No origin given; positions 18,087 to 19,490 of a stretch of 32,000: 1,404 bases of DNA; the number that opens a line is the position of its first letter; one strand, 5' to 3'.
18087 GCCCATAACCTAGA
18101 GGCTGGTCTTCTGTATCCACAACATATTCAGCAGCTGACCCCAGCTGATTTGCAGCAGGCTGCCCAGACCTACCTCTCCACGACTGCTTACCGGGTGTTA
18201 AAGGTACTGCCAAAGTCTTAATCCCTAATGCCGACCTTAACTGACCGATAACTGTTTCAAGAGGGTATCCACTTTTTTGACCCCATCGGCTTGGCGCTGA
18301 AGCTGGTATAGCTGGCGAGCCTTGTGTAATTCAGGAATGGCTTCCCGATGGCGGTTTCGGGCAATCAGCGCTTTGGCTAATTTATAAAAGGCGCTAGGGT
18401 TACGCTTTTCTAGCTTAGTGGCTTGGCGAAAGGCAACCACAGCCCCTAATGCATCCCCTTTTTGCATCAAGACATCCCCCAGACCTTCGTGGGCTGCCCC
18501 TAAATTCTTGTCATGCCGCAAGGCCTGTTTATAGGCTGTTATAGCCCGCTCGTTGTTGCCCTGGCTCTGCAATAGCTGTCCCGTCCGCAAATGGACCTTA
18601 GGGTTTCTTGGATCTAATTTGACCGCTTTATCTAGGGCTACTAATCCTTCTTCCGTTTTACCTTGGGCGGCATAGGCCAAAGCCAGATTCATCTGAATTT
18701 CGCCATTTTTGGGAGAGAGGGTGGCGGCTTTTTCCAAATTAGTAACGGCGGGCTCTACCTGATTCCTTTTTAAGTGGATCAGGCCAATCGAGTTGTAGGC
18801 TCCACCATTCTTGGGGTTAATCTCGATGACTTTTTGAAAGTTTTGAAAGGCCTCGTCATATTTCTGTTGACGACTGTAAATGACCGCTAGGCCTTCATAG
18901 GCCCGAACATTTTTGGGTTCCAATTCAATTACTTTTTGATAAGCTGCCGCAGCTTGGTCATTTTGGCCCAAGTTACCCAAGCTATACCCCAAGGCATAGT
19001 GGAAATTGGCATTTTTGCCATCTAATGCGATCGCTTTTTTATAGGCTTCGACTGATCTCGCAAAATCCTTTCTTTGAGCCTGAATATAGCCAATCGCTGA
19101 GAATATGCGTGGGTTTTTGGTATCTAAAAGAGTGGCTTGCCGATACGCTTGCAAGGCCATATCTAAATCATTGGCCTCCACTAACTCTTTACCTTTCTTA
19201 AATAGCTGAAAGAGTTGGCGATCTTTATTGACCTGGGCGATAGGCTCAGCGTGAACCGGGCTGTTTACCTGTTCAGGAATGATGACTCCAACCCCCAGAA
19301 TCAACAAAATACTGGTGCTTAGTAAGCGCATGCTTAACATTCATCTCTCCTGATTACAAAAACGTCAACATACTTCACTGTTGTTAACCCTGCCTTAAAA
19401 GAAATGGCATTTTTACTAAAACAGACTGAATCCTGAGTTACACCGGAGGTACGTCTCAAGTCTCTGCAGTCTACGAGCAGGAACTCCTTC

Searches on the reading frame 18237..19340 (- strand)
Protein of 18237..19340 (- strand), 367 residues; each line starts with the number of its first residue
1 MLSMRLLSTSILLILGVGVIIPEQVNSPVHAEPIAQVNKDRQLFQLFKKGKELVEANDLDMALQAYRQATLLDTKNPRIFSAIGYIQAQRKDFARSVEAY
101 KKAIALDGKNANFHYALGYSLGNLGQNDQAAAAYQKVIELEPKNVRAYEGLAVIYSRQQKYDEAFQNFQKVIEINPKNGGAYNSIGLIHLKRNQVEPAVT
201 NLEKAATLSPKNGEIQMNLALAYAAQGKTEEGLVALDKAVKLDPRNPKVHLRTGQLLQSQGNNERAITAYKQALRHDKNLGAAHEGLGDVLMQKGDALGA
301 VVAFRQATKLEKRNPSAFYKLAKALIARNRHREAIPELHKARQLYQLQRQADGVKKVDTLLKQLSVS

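Call 40: search_protein_families(library=pfam, proteins=[window:18237-19340:-], max_evalue=0.001)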
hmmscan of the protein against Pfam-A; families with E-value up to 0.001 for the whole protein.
window:18237-19340:- (367 aa): 30 families (the best 25 are shown)
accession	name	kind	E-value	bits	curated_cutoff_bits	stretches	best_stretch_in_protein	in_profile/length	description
PF13414.12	TPR_11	-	5.5e-57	189.6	26.8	8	84-125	1-42/42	TPR repeat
PF07719.23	TPR_2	-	1.1e-47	156.6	27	4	146-178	2-34/34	Tetratricopeptide repeat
PF00515.34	TPR_1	-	7.3e-46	152.6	27.8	4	146-178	2-34/34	Tetratricopeptide repeat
PF13181.12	TPR_8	-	1e-41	137.9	25.7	2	112-144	2-34/34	Tetratricopeptide repeat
PF13431.12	TPR_17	-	1e-39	131.9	24.4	3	133-166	1-34/34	Tetratricopeptide repeat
PF13432.12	TPR_16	-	1.6e-37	127.9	32.7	4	115-178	1-64/65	Tetratricopeptide repeat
PF14559.12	TPR_19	-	5.7e-29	100.7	25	4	192-250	4-62/68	Tetratricopeptide repeat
PF13428.12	TPR_14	-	1.1e-25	87.9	23.5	2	215-256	3-44/44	Tetratricopeptide repeat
PF23914.1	TPR_CcmH_CycH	-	1.4e-24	87.2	42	1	83-178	56-154/158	Cytochrome c-type biogenesis protein H TPR domain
PF13174.12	TPR_6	-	3.5e-19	68.5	26.3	0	115-143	4-32/33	Tetratricopeptide repeat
PF13424.12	TPR_12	-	9.5e-19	67.8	30.1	3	114-175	6-75/77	Tetratricopeptide repeat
PF25063.1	ARM_TT21_C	-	4.9e-15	56.4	35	2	149-249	99-200/209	Tetratricopeptide repeat protein 21 C-terminal ARM domain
PF13176.12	TPR_7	-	7.9e-15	54.1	27.9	0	254-278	6-32/36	Tetratricopeptide repeat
PF12895.13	ANAPC3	-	2.1e-14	54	27.2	1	192-272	2-81/82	Anaphase-promoting complex, cyclosome, subunit 3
PF14561.12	TPR_20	-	2.3e-13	50.7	25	0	196-236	5-45/90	Tetratricopeptide repeat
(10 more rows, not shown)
